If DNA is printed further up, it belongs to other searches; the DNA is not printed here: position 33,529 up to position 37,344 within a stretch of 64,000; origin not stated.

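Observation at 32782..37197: SF1 Upf1/Sen1-like helicase with ~800-aa uncharacterised N-terminal region and a Walker B Asp-to-Glu substitution (VEEAA)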

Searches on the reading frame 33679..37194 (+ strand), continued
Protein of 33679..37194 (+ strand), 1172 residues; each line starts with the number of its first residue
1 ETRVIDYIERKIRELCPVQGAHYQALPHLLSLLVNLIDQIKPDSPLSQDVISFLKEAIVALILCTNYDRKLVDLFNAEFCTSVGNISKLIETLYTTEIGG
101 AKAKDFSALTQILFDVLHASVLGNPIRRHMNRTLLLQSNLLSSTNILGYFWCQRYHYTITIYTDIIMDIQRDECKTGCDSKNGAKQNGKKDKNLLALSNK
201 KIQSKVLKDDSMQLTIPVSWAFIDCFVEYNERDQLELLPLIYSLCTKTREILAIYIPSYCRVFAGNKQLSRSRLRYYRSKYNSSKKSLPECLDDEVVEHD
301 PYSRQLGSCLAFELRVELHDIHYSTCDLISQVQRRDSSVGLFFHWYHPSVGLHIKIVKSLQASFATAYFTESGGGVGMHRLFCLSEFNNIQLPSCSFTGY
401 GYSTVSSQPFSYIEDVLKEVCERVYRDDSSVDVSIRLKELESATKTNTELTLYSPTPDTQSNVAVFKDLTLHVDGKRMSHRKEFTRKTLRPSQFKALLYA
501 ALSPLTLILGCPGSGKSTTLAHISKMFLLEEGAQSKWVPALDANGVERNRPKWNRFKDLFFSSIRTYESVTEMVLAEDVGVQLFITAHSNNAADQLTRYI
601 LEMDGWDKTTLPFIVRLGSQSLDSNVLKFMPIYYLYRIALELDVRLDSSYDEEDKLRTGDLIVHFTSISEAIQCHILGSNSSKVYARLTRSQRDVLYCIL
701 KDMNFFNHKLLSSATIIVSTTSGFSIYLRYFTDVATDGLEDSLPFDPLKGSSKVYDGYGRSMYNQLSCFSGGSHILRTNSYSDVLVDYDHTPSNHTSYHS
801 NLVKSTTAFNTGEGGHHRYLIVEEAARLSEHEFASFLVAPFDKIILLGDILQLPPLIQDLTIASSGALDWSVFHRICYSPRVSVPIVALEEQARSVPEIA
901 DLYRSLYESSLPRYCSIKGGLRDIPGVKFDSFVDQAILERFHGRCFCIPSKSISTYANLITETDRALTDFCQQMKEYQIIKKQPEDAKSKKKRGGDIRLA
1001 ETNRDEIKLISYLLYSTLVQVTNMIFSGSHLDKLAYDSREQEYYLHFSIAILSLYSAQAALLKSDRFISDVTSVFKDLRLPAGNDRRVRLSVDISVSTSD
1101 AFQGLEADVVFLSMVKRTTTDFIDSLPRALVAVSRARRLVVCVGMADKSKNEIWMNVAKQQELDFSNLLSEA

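Call 55: predict_structure(alignment_id=A4)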
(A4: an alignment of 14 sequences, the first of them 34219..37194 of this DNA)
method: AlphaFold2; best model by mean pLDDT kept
length: 992 residues; sequences in the alignment: 14
mean_pLDDT: 70.1   pTM: 0.65
mean pLDDT of the five models: 70.1, 64.7, 63.4, 61.6, 58.0
residues with pLDDT >= 90: 105; 70-90: 510; 50-70: 200; < 50: 177
segments of 3 or more residues with pLDDT < 50: 1-11, 105-128, 183-194, 277-280, 296-299, 370-387, 553-634, 803-816
pLDDT, mean of each block of 10 residues (from residue 1): 31 67 76 85 80 75 78 75 83 81 47 29 39 82 66 69 72 51 48 50 57 69 63 84 74 83 72 57 60 48 68 87 86 82 82 61 53 45 46 71 84 78 59 80 81 88 82 78 89 82 76 84 85 85 74 38 27 25 24 29 31 28 28 59 78 72 85 64 63 71 79 84 84 72 77 92 91 84 78 85 43 49 88 93 91 86 92 88 89 90 86 88 76 75 78 89 87 90 79 50
secondary structure, 60 per line:
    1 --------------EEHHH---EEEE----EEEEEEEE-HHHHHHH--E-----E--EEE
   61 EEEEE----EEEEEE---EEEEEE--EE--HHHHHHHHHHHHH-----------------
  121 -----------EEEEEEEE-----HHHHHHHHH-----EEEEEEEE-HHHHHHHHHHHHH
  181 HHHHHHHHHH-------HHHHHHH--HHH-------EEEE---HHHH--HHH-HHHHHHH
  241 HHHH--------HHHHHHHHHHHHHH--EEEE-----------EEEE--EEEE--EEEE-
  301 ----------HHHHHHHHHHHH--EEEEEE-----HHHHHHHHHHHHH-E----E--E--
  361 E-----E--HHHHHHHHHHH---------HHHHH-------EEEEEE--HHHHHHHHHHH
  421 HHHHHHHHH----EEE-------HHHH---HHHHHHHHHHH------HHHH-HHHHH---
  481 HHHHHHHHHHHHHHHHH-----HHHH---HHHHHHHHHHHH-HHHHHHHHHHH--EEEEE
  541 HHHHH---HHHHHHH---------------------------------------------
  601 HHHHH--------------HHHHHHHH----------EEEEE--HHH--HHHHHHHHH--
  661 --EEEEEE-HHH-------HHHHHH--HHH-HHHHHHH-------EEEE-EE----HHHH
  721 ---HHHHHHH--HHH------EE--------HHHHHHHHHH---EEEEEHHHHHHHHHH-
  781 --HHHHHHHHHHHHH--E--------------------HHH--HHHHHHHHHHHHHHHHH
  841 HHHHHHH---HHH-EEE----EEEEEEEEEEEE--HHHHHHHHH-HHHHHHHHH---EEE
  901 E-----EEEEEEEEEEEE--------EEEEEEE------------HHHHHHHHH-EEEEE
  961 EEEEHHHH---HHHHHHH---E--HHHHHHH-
elements in order (helices of 4 or more, strands of 3 or more residues): E23-26 E31-38 H40-46 E58-65 E70-75 E79-84 H91-103 E132-139 H145-153 E159-166 H168-190 H198-204 E217-220 H224-227 H234-244 H253-266 E269-272 E284-287 E290-293 E296-299 H311-322 E325-330 H336-348 H370-380 H390-394 E402-407 H410-429 E434-436 H444-447 H451-461 H468-471 H473-477 H481-497 H503-506 H510-521 H523-533 E536-540 H541-545 H549-555 H601-605 H620-627 E638-642 H650-658 E663-668 H680-685 H692-698 E706-709 H717-720 H724-730 H752-761 E765-769 H770-779 H783-795 H824-847 E855-857 E862-873 H876-884 H886-894 E898-901 E907-918 E927-933 H946-954 E956-964 H965-968 H972-978 H985-991

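Call 57: fold_search(model_id=the predicted structure, library=pdb)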
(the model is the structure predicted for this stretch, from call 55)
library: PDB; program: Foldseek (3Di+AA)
matches with E <= 10: 678; with E <= 0.001: 124
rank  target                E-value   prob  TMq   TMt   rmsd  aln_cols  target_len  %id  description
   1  8ro0_Q                1.9e-21  1.00  0.34  0.26  16.7      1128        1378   13  Structure of the C. elegans Intron Lariat Spliceosome primed for disassembly (ILS') (released 2024-08-07)
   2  9l5s_Y                6.6e-21  1.00  0.32  0.25  16.2      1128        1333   14  Cryo-EM structure of the thermophile spliceosome (state B*Q1) (released 2025-03-12)
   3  5xjc_Q                9.6e-21  1.00  0.36  0.28  15.8      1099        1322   13  Cryo-EM structure of the human spliceosome just prior to exon ligation at 3.6 angstrom (released 2017-07-05)
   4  9l5t_Y                9.6e-21  1.00  0.34  0.26  16.2      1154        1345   13  Cryo-EM structure of the thermophile spliceosome (state B*Q2) (released 2025-03-12)
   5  8c6j_U                1.3e-20  1.00  0.35  0.27  15.8      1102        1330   13  Human spliceosomal PM5 C* complex (released 2023-07-12)
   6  8ro2_Q                2.4e-20  1.00  0.34  0.26  16.8      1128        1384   13  Integrative Structure of the human intron lariat Spliceosome (ILS'') (released 2024-09-18)
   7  4pj3                  2.5e-20  1.00  0.36  0.28  15.3      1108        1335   13  Structural insight into the function and evolution of the spliceosomal helicase Aquarius, Structure of Aquarius in compl (released 2015-01-21)
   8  5z56_Q                3.3e-20  1.00  0.36  0.28  15.8      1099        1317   13  cryo-EM structure of a human activated spliceosome (mature Bact) at 5.1 angstrom. (released 2018-09-19)
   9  5mqf_U                6.3e-20  1.00  0.34  0.27  16.8      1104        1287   13  Cryo-EM structure of a human spliceosome activated for step 2 of splicing (C* complex) (released 2017-03-22)
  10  6ff7_U                1.7e-19  1.00  0.36  0.28  16.2      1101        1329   13  human Bact spliceosome core structure (released 2019-03-13)
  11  8xi2_Q                2.1e-19  1.00  0.36  0.28  15.8      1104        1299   14  Cryo-EM structure of the Chlamydomonas C* complex (released 2024-10-09)
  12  7a5p_U                4.9e-19  1.00  0.36  0.29  15.9      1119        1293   13  Human C Complex Spliceosome - Medium-resolution PERIPHERY (released 2020-10-14)
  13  8ch6_y                8.0e-19  1.00  0.33  0.26  17.2      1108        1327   13  Structure of a late-stage activated spliceosome (BAqr) arrested with a dominant-negative Aquarius mutant (state B comp (released 2023-05-10)
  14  9q9z                  1.2e-18  1.00  0.33  0.42  14.0      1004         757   14  Cryo-EM structure of the helicase core of ZNFX1 (released 2025-09-03)
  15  9l5r_Y                2.2e-18  1.00  0.33  0.26  16.2      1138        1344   13  Cryo-EM structure of the thermophile spliceosome (state ILS) (released 2025-03-12)
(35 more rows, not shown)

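Call 59: list_cluster_members(proteins=[P0034, P0038, P0039, P0050, P0052, P0082, P0083, P0103, P0119, P0131])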
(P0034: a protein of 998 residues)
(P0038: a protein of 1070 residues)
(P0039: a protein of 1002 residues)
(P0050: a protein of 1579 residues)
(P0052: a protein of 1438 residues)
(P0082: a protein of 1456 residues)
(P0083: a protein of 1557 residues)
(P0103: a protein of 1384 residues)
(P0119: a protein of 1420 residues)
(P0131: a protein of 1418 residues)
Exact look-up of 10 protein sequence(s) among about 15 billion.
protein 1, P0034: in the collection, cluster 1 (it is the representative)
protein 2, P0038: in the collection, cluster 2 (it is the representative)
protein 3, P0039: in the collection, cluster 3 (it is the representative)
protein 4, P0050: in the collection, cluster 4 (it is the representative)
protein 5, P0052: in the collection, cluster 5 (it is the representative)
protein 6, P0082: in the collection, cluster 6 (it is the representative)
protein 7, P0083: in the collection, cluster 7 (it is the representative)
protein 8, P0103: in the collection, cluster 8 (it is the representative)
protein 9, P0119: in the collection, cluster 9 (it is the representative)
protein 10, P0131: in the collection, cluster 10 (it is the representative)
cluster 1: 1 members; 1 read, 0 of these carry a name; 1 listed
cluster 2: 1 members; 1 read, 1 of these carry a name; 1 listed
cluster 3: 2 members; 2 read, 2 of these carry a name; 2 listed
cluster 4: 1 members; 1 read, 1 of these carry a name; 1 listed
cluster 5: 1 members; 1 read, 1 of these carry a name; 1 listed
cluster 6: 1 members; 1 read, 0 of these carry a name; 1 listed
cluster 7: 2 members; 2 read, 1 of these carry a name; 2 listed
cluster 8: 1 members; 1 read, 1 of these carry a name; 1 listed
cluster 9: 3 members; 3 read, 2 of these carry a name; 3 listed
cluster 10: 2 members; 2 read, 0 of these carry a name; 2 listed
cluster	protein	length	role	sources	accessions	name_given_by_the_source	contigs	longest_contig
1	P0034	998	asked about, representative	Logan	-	-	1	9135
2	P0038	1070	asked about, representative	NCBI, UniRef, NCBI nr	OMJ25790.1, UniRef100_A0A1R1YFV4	Intron-binding protein aquarius [Smittium culicis] | Intron-binding protein aquarius n=1 Tax=Smittium culicis TaxID=133412 ...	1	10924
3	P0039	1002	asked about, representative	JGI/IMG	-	intron-binding protein aquarius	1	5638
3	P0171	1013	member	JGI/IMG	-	intron-binding protein aquarius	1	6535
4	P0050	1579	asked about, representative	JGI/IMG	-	intron-binding protein aquarius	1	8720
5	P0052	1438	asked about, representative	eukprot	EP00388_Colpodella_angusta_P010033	GDKJ01026324.1.p1 GENE.GDKJ01026324.1~~GDKJ01026324.1.p1 ORF type:complete len:1454 ...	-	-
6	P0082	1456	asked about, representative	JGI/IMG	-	-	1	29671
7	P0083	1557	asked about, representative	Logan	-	-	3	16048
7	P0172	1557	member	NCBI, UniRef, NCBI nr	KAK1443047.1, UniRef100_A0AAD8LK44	intron-binding protein aquarius n-terminus [Babesia gibsoni] | Intron-binding protein aquarius n-terminus n=1 Tax=Babesia gibsoni TaxID=33632 ...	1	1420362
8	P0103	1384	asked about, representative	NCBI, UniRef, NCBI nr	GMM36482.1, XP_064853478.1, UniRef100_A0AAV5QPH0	hypothetical protein DASC09_038070 [Saccharomycopsis crataegensis] | Pre-mRNA-splicing factor n=1 Tax=Saccharomycopsis crataegensis TaxID=43959 ...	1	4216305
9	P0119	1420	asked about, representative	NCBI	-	-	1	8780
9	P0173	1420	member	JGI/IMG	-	intron-binding protein aquarius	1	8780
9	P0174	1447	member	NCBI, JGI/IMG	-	intron-binding protein aquarius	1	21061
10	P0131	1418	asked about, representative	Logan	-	-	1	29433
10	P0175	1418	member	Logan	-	-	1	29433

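Call 77: find_homologous_proteins(query=P0034, max_evalue=1e-20)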
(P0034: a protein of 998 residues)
Query P0034 (998 aa): 358 proteins with E <= 1e-20 among 8000 candidates; the best 120 are listed.
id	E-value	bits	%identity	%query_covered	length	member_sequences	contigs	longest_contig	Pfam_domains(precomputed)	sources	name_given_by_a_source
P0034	0.0e+0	2221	100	100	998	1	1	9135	PF13087.13,PF13086.13,PF21143.4,PF13604.13,PF13245.13,PF16399.12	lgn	-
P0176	0.0e+0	1754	76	100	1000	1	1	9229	PF13087.13,PF13086.13,PF21143.4,PF01443.25,PF13604.13,PF13245.13,PF16399.12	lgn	-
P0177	1.2e-171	591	49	33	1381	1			PF13087.13,PF13086.13,PF21143.4,PF21144.3,PF13245.13,PF16399.12,PF04851.22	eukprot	eukprot:TRINITY_DN1262_c0_g2_i1.p1 TRINITY_DN1262_c0_g2~~TRINITY_DN1262_c0_g2_i1.p1 ORF type:complet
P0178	1.2e-169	584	50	35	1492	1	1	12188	PF13087.13,PF13086.13,PF21143.4,PF13604.13,PF21144.3,PF13245.13,PF16399.12,PF04851.22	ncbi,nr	ncbi:hypothetical protein FBU30_011136 [Linnemannia zychae]|nr:hypothetical protein FBU30_011136 [Li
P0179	3.2e-169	583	49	34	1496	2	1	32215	PF13087.13,PF13086.13,PF21143.4,PF13604.13,PF21144.3,PF13245.13,PF16399.12,PF04851.22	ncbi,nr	ncbi:hypothetical protein BGZ47_007611 [Haplosporangium gracile]|nr:hypothetical protein BGZ47_00761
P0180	5.5e-169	582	52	32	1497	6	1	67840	PF13087.13,PF13086.13,PF21143.4,PF13604.13,PF21144.3,PF13245.13,PF16399.12,PF04851.22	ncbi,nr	ncbi:hypothetical protein EC991_004582 [Linnemannia zychae]|nr:hypothetical protein EC991_004582 [Li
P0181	1.3e-168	581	53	32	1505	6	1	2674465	PF13087.13,PF13086.13,PF21143.4,PF13604.13,PF21144.3,PF13245.13,PF16399.12,PF04851.22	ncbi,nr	ncbi:MAG: aquarius [Benniella sp.]|nr:MAG: aquarius [Benniella sp.]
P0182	2.3e-168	580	52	32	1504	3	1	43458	PF13087.13,PF13086.13,PF21143.4,PF13604.13,PF21144.3,PF13245.13,PF16399.12,PF04851.22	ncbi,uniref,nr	ncbi:hypothetical protein BG011_002514 [Mortierella polycephala]|uniref:Pre-mRNA-splicing factor n=1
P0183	3.0e-168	580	50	33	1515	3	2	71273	PF13087.13,PF13086.13,PF21143.4,PF13604.13,PF21144.3,PF13245.13,PF16399.12,PF04851.22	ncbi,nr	ncbi:hypothetical protein BGX21_006167 [Mortierella sp. AD011]|nr:hypothetical protein BGX20_001906 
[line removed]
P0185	1.5e-166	574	42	46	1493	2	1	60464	PF13087.13,PF13086.13,PF21143.4,PF13604.13,PF21144.3,PF13245.13,PF16399.12,PF04851.22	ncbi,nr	ncbi:hypothetical protein BGX23_002306 [Mortierella sp. AD031]|nr:hypothetical protein BGX23_002306 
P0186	2.5e-166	573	51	33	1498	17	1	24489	PF13087.13,PF13086.13,PF21143.4,PF13604.13,PF21144.3,PF13245.13,PF16399.12,PF04851.22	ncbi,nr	ncbi:hypothetical protein BGZ81_008612 [Podila clonocystis]|nr:hypothetical protein BGZ81_008612 [Po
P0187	5.2e-166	572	51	33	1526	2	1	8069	PF13087.13,PF13086.13,PF21143.4,PF13604.13,PF21144.3,PF13245.13,PF16399.12,PF04851.22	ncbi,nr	ncbi:hypothetical protein BX616_001281 [Lobosporangium transversale]|nr:hypothetical protein BX616_0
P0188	7.0e-166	572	52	32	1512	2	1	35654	PF13087.13,PF13086.13,PF21143.4,PF13604.13,PF21144.3,PF13245.13,PF16399.12,PF04851.22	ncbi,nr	ncbi:hypothetical protein BGZ58_004279 [Dissophora ornata]|nr:hypothetical protein BGZ58_004279 [Dis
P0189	1.2e-165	571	51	33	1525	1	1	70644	PF13087.13,PF13086.13,PF21143.4,PF13604.13,PF21144.3,PF13245.13,PF16399.12,PF04851.22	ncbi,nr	ncbi:hypothetical protein EDD11_002421 [Mortierella claussenii]|nr:hypothetical protein EDD11_002421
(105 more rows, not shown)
